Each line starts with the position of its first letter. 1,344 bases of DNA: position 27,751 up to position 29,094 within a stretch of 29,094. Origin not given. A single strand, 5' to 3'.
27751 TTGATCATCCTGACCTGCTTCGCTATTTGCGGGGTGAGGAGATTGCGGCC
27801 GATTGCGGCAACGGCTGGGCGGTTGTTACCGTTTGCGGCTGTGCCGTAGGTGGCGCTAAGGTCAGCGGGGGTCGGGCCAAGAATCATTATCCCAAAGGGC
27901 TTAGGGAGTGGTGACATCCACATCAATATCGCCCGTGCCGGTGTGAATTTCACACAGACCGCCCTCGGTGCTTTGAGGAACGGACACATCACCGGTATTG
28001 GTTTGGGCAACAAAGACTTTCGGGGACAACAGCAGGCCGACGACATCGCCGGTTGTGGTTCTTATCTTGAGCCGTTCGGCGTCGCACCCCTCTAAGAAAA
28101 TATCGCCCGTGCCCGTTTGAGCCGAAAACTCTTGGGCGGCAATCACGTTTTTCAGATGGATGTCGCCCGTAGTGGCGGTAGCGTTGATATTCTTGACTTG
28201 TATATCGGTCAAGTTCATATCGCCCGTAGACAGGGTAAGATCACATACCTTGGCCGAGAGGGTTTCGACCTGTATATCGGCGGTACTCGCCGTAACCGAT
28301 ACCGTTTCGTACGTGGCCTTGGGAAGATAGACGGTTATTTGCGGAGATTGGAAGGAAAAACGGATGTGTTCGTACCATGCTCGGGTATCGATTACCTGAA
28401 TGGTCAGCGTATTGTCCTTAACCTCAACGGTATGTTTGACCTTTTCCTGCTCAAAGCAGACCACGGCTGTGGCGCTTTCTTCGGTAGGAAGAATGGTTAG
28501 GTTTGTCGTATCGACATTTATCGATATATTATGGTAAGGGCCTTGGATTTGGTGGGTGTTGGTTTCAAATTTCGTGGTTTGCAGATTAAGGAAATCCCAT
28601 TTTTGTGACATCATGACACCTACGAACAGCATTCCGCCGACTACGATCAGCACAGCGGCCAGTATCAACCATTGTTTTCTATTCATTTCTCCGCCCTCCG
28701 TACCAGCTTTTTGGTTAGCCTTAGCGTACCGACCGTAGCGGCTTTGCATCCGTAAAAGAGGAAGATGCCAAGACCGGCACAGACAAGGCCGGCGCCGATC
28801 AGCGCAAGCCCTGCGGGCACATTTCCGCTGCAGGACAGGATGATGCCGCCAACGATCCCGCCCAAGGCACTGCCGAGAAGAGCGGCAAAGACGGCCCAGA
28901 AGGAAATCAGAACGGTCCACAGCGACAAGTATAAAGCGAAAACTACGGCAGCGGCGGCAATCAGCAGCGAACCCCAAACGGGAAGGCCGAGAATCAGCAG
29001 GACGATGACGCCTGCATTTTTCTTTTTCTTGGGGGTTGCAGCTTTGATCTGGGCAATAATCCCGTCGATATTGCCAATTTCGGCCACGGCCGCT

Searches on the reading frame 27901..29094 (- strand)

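Call 8: search_protein_families(library=pfam, proteins=[window:27901-29094:-], max_evalue=0.01)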
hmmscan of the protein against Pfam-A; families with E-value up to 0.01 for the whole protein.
window:27901-29094:- (397 aa): 2 families
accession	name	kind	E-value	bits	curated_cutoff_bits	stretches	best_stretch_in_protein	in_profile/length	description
PF13349.12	DUF4097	-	3e-29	102.6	22.9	1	188-394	2-191/247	Toastrack DUF4097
PF10988.14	DUF2807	-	1.1e-05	25.7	24.2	1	222-369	36-174/181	Putative auto-transporter adhesin, head GIN domain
